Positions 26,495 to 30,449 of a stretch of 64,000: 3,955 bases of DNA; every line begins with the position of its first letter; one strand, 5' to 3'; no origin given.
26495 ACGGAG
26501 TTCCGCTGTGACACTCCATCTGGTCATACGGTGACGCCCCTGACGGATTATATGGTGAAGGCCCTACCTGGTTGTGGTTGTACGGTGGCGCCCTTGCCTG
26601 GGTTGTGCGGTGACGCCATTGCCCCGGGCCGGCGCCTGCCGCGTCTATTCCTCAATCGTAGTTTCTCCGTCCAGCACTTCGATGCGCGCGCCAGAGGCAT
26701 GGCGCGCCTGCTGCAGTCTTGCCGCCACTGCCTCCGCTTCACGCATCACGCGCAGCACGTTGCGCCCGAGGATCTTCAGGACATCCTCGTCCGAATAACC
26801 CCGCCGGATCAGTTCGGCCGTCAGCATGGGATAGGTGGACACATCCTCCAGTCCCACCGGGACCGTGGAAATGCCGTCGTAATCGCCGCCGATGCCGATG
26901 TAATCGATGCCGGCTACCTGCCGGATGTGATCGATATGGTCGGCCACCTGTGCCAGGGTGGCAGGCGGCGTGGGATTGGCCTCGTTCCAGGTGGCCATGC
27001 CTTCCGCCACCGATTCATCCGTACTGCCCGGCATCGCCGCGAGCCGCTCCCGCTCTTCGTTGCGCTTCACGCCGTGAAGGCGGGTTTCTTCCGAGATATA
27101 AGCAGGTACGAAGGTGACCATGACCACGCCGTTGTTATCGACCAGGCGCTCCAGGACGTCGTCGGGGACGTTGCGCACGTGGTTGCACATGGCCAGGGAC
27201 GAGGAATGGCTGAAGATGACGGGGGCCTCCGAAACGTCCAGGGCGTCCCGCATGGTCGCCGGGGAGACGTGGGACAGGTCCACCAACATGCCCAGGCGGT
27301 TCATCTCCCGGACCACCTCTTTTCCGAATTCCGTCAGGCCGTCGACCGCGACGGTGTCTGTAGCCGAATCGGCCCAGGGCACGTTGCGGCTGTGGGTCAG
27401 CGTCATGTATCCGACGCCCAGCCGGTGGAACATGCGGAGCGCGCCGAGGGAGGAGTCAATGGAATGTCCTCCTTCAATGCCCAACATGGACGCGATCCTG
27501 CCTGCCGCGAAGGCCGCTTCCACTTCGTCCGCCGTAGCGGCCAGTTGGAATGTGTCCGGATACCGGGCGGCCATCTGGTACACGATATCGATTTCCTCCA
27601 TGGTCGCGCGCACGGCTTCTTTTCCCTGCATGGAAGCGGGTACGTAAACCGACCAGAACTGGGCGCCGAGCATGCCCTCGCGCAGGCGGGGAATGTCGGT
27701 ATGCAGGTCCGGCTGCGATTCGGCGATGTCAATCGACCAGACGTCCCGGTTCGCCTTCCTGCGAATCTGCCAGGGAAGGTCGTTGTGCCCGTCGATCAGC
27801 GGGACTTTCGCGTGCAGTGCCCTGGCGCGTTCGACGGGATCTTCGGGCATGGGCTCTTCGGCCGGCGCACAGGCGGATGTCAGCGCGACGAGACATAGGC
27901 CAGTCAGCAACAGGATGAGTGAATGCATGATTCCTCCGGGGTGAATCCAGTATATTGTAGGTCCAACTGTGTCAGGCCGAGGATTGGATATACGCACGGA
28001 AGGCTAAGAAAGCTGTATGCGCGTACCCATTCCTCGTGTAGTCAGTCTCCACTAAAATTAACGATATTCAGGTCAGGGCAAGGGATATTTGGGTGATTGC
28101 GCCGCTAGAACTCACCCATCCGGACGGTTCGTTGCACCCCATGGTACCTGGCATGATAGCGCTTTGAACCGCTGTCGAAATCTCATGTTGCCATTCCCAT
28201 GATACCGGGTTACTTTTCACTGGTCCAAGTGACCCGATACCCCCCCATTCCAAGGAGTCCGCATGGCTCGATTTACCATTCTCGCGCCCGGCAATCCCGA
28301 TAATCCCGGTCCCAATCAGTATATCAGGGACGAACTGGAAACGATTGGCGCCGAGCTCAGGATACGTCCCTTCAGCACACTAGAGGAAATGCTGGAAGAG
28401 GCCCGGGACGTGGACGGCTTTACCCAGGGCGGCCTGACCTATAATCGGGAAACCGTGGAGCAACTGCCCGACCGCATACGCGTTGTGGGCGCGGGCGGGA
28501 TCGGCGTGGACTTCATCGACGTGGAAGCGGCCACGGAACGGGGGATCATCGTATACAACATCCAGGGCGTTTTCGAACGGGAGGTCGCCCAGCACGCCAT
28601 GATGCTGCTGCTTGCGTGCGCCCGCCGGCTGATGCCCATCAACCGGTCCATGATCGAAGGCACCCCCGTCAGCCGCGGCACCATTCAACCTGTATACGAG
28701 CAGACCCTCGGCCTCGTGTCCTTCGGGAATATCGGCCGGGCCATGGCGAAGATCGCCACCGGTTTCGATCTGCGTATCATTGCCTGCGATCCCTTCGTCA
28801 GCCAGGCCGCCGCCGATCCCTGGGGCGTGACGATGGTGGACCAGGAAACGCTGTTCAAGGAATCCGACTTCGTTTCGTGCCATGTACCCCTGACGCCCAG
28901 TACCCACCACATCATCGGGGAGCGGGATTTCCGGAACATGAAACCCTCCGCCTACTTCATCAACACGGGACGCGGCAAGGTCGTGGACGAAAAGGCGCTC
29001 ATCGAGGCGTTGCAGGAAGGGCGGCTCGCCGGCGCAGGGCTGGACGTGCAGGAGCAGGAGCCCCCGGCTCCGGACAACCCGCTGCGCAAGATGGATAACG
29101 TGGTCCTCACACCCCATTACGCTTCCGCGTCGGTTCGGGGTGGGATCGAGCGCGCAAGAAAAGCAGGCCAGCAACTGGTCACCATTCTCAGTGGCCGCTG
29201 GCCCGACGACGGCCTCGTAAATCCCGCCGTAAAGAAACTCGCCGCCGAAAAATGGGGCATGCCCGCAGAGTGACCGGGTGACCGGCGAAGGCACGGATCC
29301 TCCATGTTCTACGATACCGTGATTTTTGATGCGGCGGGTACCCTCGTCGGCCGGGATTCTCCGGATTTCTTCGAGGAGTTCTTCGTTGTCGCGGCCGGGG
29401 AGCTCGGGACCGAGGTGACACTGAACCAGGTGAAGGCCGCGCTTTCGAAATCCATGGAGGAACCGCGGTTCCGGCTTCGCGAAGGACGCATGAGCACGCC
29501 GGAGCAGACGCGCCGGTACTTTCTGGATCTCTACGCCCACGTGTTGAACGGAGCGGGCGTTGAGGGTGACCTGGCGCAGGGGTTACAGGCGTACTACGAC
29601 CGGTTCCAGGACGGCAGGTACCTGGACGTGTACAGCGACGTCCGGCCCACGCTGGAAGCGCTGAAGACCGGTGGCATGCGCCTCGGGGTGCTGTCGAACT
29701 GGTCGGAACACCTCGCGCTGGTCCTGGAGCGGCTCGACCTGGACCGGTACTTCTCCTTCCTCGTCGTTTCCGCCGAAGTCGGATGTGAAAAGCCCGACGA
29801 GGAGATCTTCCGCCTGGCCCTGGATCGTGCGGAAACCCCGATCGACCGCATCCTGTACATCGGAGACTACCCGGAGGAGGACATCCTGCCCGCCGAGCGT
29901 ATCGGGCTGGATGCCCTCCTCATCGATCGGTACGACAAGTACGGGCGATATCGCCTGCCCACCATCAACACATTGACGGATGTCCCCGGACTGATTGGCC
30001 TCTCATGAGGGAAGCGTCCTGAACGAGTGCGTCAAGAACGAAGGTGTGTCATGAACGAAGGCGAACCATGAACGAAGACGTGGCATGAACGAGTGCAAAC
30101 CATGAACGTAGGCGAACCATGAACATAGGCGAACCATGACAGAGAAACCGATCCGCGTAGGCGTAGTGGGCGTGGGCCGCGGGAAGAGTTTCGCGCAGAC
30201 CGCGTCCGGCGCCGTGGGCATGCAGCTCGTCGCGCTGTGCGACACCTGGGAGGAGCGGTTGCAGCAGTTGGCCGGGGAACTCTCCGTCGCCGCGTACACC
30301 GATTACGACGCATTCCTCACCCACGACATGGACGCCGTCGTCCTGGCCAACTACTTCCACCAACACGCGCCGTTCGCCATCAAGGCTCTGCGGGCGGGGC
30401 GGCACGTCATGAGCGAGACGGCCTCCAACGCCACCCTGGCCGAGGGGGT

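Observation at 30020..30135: Seven tandem 17-bp units, each containing ATG, form a ladder leading into the start codon of the Gfo/Idh/MocA gene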

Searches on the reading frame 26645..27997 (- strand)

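Call 5: search_protein_families(library=pfam, proteins=[window:26645-27997:-])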
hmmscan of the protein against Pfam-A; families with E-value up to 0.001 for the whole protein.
window:26645-27997:- (450 aa): 1 family
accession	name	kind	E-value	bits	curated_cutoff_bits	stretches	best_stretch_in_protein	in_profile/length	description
PF01244.27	Peptidase_M19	-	1.4e-122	409.2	26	1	61-420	2-319/319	Membrane dipeptidase (Peptidase family M19)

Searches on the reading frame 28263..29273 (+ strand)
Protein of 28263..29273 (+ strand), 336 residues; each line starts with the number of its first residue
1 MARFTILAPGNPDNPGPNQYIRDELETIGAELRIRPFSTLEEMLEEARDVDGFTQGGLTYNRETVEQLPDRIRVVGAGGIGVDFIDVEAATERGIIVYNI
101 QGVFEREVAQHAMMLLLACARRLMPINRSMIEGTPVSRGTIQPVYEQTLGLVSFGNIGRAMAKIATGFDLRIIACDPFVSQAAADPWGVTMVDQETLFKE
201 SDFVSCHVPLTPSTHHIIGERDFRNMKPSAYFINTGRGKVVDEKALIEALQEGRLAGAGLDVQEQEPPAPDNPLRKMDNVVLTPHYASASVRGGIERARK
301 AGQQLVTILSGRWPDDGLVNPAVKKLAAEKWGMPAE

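Call 5: search_protein_families(library=pfam, proteins=[window:28263-29273:+])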
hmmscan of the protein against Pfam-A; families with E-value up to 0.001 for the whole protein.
window:28263-29273:+ (336 aa): 2 families
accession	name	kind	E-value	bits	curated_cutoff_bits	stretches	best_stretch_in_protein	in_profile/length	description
PF02826.25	2-Hacid_dh_C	-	2.8e-61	206.4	25.1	1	113-287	1-178/178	D-isomer specific 2-hydroxyacid dehydrogenase, NAD binding domain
PF00389.36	2-Hacid_dh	-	3.3e-16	59.6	24.6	1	22-212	12-103/134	D-isomer specific 2-hydroxyacid dehydrogenase, catalytic domain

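Call 50: search_protein_families(library=ncbifam, proteins=[window:28263-29273:+], max_evalue=0.01)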
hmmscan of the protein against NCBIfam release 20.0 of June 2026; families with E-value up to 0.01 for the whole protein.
window:28263-29273:+ (336 aa): 21 families
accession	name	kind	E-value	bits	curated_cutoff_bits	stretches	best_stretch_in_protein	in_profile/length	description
TIGR01327.1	PGDH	equivalog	1.1e-65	222.4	454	1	37-326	28-318/525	phosphoglycerate dehydrogenase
NF009714.1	PRK13243.1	equivalog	2.8e-65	220.8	455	1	41-324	37-327/332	glyoxylate reductase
NF011938.0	PRK15409.1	equivalog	1.8e-53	181.7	492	1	41-324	37-323/324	glyoxylate/hydroxypyruvate reductase GhrB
NF005069.0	PRK06487.1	equivalog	1.9e-50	171.7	448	1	30-292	29-294/320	2-hydroxyacid dehydrogenase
NF005387.0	PRK06932.1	equivalog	5.5e-42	143.8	492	1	40-290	35-291/314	2-hydroxyacid dehydrogenase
NF008759.0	PRK11790.1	equivalog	3.8e-40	137.8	404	1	64-288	69-296/410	phosphoglycerate dehydrogenase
NF005750.0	PRK07574.1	equivalog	5.1e-40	137.7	329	1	63-292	107-340/386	NAD-dependent formate dehydrogenase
NF041369.1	Dhydh_Halo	equivalog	1.5e-38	132.8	400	1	80-290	64-276/305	D-2-hydroxyacid dehydrogenase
NF006263.0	PRK08410.1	equivalog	3e-37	128.7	389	1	32-291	25-289/311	D-2-hydroxyacid dehydrogenase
NF000492.1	vanH_gen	exception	2.4e-35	122.1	540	1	75-267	70-256/312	D-lactate dehydrogenase VanH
NF001309.0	PRK00257.1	equivalog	1.7e-32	112.8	434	1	71-308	58-277/379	4-phosphoerythronate dehydrogenase PdxB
NF000371.1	vanH_Agroup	exception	7.9e-31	107.4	700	1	74-285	74-292/322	VanH-A/VanH-Pt family D-lactate dehydrogenase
NF005027.0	PRK06436.1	equivalog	1.2e-28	100.2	261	1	74-289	52-259/303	2-hydroxyacid dehydrogenase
NF000128.1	vanH-Sc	exception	1.4e-28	100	650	1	76-266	91-275/337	D-lactate dehydrogenase VanH-Sc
NF000112.1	vanH-Amyco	exception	5.1e-28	98.3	625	1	75-266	99-284/348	VanH-AOV family D-lactate dehydrogenase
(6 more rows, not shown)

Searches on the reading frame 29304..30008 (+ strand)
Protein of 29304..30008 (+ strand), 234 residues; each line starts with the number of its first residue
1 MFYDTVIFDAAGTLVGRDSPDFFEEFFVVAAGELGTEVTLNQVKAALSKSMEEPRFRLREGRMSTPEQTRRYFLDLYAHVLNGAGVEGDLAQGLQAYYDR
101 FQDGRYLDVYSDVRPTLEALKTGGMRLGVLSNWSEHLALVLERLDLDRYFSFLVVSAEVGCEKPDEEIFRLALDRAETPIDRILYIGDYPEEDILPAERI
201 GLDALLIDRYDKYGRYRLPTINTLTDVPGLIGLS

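Call 5: search_protein_families(library=pfam, proteins=[window:29304-30008:+])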
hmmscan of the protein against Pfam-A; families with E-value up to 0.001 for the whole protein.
window:29304-30008:+ (234 aa): 4 families
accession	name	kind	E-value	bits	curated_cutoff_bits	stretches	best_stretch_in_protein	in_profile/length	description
PF13419.12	HAD_2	-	1.7e-18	67.8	23.8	1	6-205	1-176/178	Haloacid dehalogenase-like hydrolase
PF00702.32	Hydrolase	-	1.4e-17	65.1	26.4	1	3-201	1-191/191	haloacid dehalogenase-like hydrolase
PF13242.12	Hydrolase_like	-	5.5e-07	29.9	22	1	161-208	2-49/75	HAD-hyrolase-like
PF12710.13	HAD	-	0.00037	21.4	27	1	6-190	1-182/189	haloacid dehalogenase-like hydrolase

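Call 50: search_protein_families(library=ncbifam, proteins=[window:29304-30008:+], max_evalue=0.01)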
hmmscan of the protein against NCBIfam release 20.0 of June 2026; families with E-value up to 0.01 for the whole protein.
window:29304-30008:+ (234 aa): 31 families (the best 25 are shown)
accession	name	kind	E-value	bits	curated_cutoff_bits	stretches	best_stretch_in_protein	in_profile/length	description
TIGR02252.1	DREG-2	subfamily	1.8e-33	116.1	155.2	1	6-206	3-203/203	HAD hydrolase, REG-2-like, family IA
TIGR02253.1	CTE7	subfamily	8.9e-22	77.9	169.75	1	90-211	78-198/221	TIGR02253 family HAD-type hydrolase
TIGR02254.1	YjjG_YfnB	equivalog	9.6e-18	64.5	159.9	1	4-208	2-197/223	YjjG family noncanonical pyrimidine nucleotidase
NF053830.1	RUBPPhHalo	equivalog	1.2e-15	57.8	330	1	90-210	88-206/234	ribulose-1,5-bisphosphate 5-phosphatase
NF006976.0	PRK09449.1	equivalog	1.6e-15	57.2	183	1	113-210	100-198/225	pyrimidine 5'-nucleotidase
TIGR01549.1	HAD-SF-IA-v1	subfamily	6.9e-14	52.5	23.3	1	113-201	64-149/149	HAD-IA family hydrolase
TIGR01449.2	PGP_bact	equivalog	1e-13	51.3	180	1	6-207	1-184/213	phosphoglycolate phosphatase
TIGR01428.1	HAD_type_II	equivalog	1.6e-11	44.6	125.4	1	58-212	41-195/197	haloacid dehalogenase type II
NF009694.0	PRK13222.1-1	equivalog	2e-09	37.1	415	1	97-202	101-205/252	phosphoglycolate phosphatase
NF009695.0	PRK13222.1-2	equivalog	5.8e-09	35.8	225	1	105-205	91-191/226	phosphoglycolate phosphatase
TIGR01662.1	HAD-SF-IIIA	subfamily_domain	2.7e-08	34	44.6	1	108-207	25-138/141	HAD-IIIA family hydrolase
NF009804.0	PRK13288.1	equivalog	2.8e-08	33.5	218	1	106-198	80-172/215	pyrophosphatase PpaX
NF009698.0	PRK13223.1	equivalog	4.5e-08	32.6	466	1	80-204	71-197/272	phosphoglycolate phosphatase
TIGR01454.1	AHBA_synth_RP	hypoth_equivalog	7.2e-08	32.3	246.65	1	107-198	74-165/205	AHBA synthesis associated protein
TIGR02009.1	PGMB-YQAB-SF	subfamily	7.5e-08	32.8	153.35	1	67-177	48-157/186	beta-phosphoglucomutase family hydrolase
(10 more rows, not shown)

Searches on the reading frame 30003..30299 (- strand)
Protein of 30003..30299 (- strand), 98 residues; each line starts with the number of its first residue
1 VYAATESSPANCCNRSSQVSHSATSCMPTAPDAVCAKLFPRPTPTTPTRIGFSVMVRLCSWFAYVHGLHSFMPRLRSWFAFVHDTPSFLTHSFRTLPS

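Call 50: search_protein_families(library=ncbifam, proteins=[window:30003-30299:-], max_evalue=0.01)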
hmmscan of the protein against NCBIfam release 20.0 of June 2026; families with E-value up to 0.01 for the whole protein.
window:30003-30299:- (98 aa): 0 families
